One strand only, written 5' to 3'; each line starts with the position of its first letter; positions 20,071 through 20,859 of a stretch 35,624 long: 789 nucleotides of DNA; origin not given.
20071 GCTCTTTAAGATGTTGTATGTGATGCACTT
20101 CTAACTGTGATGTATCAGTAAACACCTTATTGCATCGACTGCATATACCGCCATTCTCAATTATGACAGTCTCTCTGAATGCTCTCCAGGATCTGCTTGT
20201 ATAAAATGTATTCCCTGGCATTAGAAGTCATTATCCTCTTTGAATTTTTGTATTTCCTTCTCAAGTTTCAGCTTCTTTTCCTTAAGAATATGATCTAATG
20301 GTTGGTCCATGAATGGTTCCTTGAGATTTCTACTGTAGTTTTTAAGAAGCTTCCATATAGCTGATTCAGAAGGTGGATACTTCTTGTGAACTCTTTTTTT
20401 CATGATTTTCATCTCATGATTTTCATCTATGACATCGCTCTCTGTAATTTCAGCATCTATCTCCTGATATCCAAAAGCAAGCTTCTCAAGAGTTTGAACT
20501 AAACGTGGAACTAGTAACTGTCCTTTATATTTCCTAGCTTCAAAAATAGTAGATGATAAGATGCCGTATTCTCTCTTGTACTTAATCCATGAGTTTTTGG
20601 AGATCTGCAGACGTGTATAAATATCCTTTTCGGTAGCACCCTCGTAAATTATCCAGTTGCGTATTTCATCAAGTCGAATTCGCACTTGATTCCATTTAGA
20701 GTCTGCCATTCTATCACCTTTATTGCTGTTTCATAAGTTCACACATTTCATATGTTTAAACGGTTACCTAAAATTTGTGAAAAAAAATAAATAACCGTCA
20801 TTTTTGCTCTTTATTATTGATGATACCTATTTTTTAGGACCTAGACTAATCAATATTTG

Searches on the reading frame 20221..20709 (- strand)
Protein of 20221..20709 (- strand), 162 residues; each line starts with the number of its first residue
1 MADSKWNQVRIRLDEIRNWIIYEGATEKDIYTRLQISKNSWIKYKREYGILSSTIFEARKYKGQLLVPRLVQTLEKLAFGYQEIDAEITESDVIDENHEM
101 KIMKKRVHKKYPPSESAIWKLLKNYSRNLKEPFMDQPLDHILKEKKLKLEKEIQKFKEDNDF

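Call 11: search_protein_families(library=pfam, proteins=[window:20221-20709:-])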
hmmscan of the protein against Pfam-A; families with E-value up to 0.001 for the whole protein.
window:20221-20709:- (162 aa): 0 families

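Call 15: find_related_loci(query=window:20221-20709:-, collection=viral_contigs, flank=4000)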
Query window:20221-20709:- (162 aa) in viral_contigs; peptide patterns used: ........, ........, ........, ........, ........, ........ (x = any residue, [..] = any of these).
8 stretches matched a pattern; 2 encode a relative of the query (tblastn E <= 1e-3); 2 distinct loci.
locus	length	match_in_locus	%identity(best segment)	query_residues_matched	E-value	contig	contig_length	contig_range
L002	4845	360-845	97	1-162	1e-105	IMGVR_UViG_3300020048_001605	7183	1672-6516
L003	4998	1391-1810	84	1-140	3e-82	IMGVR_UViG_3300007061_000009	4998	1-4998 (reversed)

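Call 21: find_homologous_proteins(query=window:20221-20709:-)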
Query window:20221-20709:- (162 aa): 14 proteins with E <= 0.001 among 43 candidates.
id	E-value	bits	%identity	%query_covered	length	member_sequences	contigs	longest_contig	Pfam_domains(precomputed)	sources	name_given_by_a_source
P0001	5.9e-98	343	97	100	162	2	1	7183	-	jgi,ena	-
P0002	7.4e-84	297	83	100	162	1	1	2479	-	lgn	-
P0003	1.7e-83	296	82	100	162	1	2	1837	-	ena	-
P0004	4.0e-83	295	84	86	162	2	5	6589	-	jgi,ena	-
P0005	1.6e-81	290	84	86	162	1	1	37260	-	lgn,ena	-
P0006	6.9e-78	278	80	86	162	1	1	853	-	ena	-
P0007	2.5e-76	273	77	100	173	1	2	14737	-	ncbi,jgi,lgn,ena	-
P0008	9.0e-72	258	73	86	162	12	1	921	-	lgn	-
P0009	7.6e-71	255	72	100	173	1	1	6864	-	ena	-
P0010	1.7e-69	251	70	100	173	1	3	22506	-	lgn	-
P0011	2.7e-64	234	65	100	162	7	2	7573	-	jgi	jgi:hypothetical protein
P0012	5.0e-63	230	64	100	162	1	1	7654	-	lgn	-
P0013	3.7e-55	204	57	100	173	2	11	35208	-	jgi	jgi:hypothetical protein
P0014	4.5e-53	197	56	100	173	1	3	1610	-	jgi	jgi:hypothetical protein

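Call 22: find_encoding_contigs(protein=P0005, flank=10000, max_places=3)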
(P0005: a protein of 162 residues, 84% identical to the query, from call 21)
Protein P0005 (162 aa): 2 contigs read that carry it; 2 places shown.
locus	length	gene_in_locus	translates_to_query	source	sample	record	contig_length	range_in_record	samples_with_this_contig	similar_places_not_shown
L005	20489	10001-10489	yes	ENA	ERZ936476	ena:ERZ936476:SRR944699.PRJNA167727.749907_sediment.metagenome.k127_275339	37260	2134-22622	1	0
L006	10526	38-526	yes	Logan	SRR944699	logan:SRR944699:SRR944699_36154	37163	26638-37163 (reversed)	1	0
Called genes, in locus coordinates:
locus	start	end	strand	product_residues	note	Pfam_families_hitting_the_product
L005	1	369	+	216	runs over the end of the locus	PF13392:HNH_3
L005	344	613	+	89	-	-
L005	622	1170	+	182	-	-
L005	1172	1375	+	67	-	PF24729:Acb2_Tad1_hairpin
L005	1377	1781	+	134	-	-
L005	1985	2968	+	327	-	PF01555:N6_N4_Mtase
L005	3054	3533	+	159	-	-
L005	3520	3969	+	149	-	-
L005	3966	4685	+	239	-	PF06319:MmcB-like (weak)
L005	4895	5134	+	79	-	-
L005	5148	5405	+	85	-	-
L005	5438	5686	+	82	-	-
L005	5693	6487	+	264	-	-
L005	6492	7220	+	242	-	PF01695:IstB_IS21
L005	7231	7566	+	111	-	-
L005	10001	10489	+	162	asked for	-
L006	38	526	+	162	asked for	-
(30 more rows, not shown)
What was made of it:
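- Tried and rejected: It is explained by circular-assembly overlaps: 37260-127 = 37163-30 = 37133 (call 22).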

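Call 23: find_encoding_contigs(protein=P0013, flank=10000, max_places=4)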
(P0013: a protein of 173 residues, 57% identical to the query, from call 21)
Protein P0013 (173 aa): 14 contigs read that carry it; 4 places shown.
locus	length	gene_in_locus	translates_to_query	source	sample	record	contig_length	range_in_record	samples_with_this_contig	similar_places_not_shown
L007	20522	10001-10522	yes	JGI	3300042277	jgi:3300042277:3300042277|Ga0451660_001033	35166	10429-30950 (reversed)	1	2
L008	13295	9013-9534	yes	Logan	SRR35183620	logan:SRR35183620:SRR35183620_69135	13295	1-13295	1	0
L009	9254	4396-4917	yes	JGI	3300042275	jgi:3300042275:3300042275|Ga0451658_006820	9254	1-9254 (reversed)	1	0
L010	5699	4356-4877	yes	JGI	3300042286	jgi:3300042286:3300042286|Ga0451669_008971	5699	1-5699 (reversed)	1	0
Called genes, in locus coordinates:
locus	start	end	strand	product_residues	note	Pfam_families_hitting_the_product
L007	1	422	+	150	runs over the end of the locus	-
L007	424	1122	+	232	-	-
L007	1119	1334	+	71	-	-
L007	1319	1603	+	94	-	-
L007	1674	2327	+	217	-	PF00589:Phage_integrase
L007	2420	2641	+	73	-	-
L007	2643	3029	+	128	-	PF25682:Phage_VG64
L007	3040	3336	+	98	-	-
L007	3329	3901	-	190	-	-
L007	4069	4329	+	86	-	-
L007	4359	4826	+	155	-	-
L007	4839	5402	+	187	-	-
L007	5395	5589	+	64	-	-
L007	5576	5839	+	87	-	-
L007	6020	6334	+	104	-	-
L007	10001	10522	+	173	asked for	-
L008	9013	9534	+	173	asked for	-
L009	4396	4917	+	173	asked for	-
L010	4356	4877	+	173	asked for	-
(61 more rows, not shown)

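Call 26: search_protein_families(library=phrogs, proteins=[window:20221-20709:-])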
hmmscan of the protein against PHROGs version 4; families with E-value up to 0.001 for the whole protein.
window:20221-20709:- (162 aa): 0 families

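Call 29: find_related_loci(query=A1, collection=metagenome_contigs, flank=10000)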
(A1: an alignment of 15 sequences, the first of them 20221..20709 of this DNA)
Query A1 (162 aa) in metagenome_contigs; peptide patterns used: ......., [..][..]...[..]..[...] (x = any residue, [..] = any of these).
600 stretches matched a pattern (row limit reached: there are more); 1 encode a relative of the query (tblastn E <= 1e-3); 1 distinct loci.
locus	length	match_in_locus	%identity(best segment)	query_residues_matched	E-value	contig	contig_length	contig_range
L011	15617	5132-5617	64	1-162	1e-65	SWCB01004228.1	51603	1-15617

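Call 30: find_related_loci(query=A1, collection=genome_contigs, flank=10000)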
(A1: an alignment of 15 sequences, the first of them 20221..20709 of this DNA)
Query A1 (162 aa) in genome_contigs; peptide patterns used: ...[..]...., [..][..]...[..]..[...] (x = any residue, [..] = any of these).
88 stretches matched a pattern; 1 encode a relative of the query (tblastn E <= 1e-3); 1 distinct loci.
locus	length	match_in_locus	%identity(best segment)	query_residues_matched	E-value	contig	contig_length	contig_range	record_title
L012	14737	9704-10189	77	1-162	7e-84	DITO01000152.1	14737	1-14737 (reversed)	MAG TPA_asm: Erysipelotrichaceae bacterium UBA6182 UBA6182_contig_88585, whole genome shotgun sequence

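Call 31: find_encoding_contigs(protein=P0010, flank=10000, max_places=3)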
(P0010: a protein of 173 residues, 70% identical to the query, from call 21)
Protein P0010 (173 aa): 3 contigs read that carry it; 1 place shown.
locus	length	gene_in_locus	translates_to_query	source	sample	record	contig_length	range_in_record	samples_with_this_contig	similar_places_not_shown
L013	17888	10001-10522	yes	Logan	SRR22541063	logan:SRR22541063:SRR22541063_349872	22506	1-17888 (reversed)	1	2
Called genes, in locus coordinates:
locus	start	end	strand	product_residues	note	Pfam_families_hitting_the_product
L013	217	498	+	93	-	-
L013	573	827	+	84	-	-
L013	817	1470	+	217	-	PF00589:Phage_integrase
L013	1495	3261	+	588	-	PF00145:DNA_methylase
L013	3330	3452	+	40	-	-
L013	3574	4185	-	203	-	-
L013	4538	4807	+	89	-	-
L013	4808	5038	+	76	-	-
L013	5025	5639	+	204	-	-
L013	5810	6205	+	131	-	-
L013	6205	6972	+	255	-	-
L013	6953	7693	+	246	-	PF01695:IstB_IS21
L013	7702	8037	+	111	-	PF13384:HTH_23 (faint), PF02796:HTH_7 (faint), PF13518:HTH_28 (faint), PF13542:HTH_Tnp_ISL3 (faint), PF13551:HTH_29 (faint)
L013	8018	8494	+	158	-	PF14058:PcfK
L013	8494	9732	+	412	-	PF14284:PcfJ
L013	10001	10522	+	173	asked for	-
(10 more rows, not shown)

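Call 32: find_encoding_contigs(protein=P0011, flank=10000, max_places=2)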
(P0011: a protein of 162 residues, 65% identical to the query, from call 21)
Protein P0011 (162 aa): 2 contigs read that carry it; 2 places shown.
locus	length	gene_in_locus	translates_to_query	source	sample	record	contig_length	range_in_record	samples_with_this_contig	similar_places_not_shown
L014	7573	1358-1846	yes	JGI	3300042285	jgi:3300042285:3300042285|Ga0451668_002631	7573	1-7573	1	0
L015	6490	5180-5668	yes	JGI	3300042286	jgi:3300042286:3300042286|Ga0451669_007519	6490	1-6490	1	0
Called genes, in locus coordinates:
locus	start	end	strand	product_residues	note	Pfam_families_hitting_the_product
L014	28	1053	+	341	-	PF14284:PcfJ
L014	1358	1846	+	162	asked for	-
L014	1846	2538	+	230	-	PF01844:HNH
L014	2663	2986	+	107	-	-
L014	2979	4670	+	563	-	PF03354:TerL_ATPase, PF20441:TerL_nuclease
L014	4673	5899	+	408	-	PF04860:Phage_portal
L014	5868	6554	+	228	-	PF04586:Peptidase_S78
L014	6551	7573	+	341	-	?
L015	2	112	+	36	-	?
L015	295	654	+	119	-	-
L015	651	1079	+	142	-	-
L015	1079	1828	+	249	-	-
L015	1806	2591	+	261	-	PF01695:IstB_IS21 (weak)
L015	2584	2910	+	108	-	PF04297:UPF0122 (faint), PF13518:HTH_28 (faint), PF12802:MarR_2 (faint), PF13384:HTH_23 (faint), PF13412:HTH_24 (faint)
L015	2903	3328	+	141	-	PF14058:PcfK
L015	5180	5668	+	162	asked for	-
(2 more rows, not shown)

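Call 33: find_encoding_contigs(protein=P0012, flank=10000, max_places=2)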
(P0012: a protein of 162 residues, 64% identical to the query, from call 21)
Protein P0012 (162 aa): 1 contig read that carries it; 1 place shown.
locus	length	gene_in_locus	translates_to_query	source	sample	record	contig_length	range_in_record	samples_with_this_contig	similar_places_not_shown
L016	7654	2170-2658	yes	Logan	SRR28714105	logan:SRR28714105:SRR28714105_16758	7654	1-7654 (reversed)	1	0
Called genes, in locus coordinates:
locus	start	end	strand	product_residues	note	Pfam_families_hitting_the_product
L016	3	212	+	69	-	?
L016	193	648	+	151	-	PF14058:PcfK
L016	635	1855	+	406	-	PF14284:PcfJ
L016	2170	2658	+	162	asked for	-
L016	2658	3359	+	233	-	PF01844:HNH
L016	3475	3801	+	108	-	-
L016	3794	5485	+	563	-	PF03354:TerL_ATPase, PF20441:TerL_nuclease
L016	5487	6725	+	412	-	PF04860:Phage_portal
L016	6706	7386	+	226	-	PF04586:Peptidase_S78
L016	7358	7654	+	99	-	?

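Call 34: find_encoding_contigs(protein=P0009, flank=10000, max_places=2)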
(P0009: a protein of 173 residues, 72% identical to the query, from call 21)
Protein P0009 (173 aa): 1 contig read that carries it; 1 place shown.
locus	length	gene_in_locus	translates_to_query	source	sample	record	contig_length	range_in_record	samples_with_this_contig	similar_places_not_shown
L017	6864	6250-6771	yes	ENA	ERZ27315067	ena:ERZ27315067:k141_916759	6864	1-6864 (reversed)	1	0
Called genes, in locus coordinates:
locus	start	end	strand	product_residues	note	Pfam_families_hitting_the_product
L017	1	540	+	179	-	?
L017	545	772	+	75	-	-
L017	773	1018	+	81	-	-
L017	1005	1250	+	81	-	-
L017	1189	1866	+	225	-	-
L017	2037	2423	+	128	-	-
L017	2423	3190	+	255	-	-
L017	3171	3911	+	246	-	PF01695:IstB_IS21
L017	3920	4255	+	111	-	PF13384:HTH_23 (weak), PF13556:HTH_30 (faint), PF05043:Mga (faint), PF04297:UPF0122 (faint), PF08279:HTH_11 (faint), PF13518:HTH_28 (faint), PF13542:HTH_Tnp_ISL3 (faint), PF13551:HTH_29 (faint)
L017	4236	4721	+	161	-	PF14058:PcfK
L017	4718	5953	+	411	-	PF14284:PcfJ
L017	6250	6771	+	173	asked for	-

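Call 47: find_encoding_contigs(protein=P0008, flank=10000, max_places=4)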
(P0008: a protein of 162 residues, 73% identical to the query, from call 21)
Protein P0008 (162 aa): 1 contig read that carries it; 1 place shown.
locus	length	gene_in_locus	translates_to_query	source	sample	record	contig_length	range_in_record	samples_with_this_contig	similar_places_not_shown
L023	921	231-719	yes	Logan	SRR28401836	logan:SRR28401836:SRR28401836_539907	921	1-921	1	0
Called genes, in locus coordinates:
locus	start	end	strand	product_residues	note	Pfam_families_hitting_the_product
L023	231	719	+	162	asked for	-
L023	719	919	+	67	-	?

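Call 48: find_encoding_contigs(protein=P0002, flank=10000, max_places=2)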
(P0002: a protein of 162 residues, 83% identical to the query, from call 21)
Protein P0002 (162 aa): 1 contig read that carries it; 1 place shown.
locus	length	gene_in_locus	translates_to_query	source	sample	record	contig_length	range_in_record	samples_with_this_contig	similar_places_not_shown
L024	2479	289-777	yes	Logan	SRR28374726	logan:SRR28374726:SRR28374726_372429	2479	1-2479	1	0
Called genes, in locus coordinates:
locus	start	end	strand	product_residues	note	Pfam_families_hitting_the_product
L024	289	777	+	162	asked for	-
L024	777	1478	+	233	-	PF01844:HNH (weak)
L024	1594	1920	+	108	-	-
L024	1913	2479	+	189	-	?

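Call 49: find_encoding_contigs(protein=P0014, flank=10000, max_places=3)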
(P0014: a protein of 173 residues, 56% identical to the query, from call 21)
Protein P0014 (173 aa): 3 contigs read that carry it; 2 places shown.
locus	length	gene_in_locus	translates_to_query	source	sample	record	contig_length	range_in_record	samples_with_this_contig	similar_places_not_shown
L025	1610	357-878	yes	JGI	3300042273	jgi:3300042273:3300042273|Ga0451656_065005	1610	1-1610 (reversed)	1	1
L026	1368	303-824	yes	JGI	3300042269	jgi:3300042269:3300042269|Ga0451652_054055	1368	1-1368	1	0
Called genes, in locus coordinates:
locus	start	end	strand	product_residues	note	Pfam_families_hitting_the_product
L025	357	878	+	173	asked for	-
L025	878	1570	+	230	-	PF01844:HNH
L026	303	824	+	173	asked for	-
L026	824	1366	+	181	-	?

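Call 60: predict_structure(alignment_id=A1)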
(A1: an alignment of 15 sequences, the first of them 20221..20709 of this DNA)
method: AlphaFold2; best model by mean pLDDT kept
length: 162 residues; sequences in the alignment: 15
mean_pLDDT: 64.1   pTM: 0.44
mean pLDDT of the five models: 64.1, 61.2, 60.7, 60.4, 58.5
residues with pLDDT >= 90: 1; 70-90: 59; 50-70: 71; < 50: 31
segments of 3 or more residues with pLDDT < 50: 80-90, 104-115, 124-127
pLDDT, mean of each block of 10 residues (from residue 1): 72 86 83 88 80 73 63 56 43 55 46 48 51 54 64 68 49
secondary structure, 60 per line:
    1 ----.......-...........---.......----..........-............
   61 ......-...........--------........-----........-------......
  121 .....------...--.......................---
elements in order: H5-11 H13-23 H27-33 H38-47 H49-66 H68-78 E87-94 E100-107 H115-125 H137-159

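Call 66: fold_search(model_id=the predicted structure, library=pdb)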
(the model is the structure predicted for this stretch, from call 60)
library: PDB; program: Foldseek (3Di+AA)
matches with E <= 10: 87; with E <= 0.001: 0
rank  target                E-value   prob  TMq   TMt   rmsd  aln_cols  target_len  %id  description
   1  4oo9                  5.6e-01  0.08  0.15  0.07  18.7       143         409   18  Structure of the human class C GPCR metabotropic glutamate receptor 5 transmembrane domain in complex with the negative  (released 2014-07-02)
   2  8z6e_A                8.8e-01  0.15  0.23  0.22  11.5       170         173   16  Structure of transcriptional regulator TetR (released 2025-04-23)
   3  6ffh                  8.8e-01  0.06  0.14  0.07  19.2       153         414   18  Crystal Structure of mGluR5 in complex with Fenobam at 2.65 A (released 2018-03-07)
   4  5cgd                  1.5e+00  0.04  0.14  0.07  18.5       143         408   19  Structure of the human class C GPCR metabotropic glutamate receptor 5 transmembrane domain in complex with the negative  (released 2015-08-12)
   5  7p2l                  1.5e+00  0.03  0.13  0.06  18.9       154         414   18  thermostabilised 7TM domain of human mGlu5 receptor bound to photoswitchable ligand alloswitch-1 (released 2021-09-08)
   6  8z6d_C                2.3e+00  0.08  0.25  0.23  18.3       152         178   14  Structure of transcriptional regulator TetR1 (released 2025-04-23)
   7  4pxi_C                2.4e+00  0.20  0.25  0.21  11.9        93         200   15  Elucidation of the Structural and Functional Mechanism of Action of the TetR Family Protein, CprB from S. coelicolor A (released 2014-07-02)
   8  9llq_A                2.6e+00  0.16  0.24  0.23  10.1        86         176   17  Structure of TetR2 and DNA probe (released 2025-08-27)
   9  8qyz_F                2.6e+00  0.04  0.18  0.06  14.2       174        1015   13  Crystal structure of hiNES2 in complex with Xpo1 and RanGTP (released 2024-11-06)
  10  7b51_A                4.0e+00  0.04  0.17  0.05  14.8       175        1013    8  Crystal structure of human CRM1 covalently modified by 2-mercaptoethanol at Cys528 (released 2021-03-10)
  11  3pbl_B                4.0e+00  0.03  0.19  0.08  21.2       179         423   13  Structure of the human dopamine D3 receptor in complex with eticlopride (released 2010-11-03)
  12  9llq_B                4.2e+00  0.08  0.25  0.23  12.7       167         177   17  Structure of TetR2 and DNA probe (released 2025-08-27)
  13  1q16_B                4.2e+00  0.06  0.20  0.08  14.7       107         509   10  Crystal structure of Nitrate Reductase A, NarGHI, from Escherichia coli (released 2003-10-07)
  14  3jsj_C                4.2e+00  0.05  0.22  0.20  15.6       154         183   15  Crystal structure of a putative tetr-transcriptional regulator (sav143) from streptomyces avermitilis ma-4680 at 2.10  (released 2009-09-22)
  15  2ao9_C                4.5e+00  0.14  0.27  0.36   7.3       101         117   13  Structural Genomics, The crystal structure of a Phage protein (phBC6A51) from Bacillus cereus ATCC 14579 (released 2005-09-27)
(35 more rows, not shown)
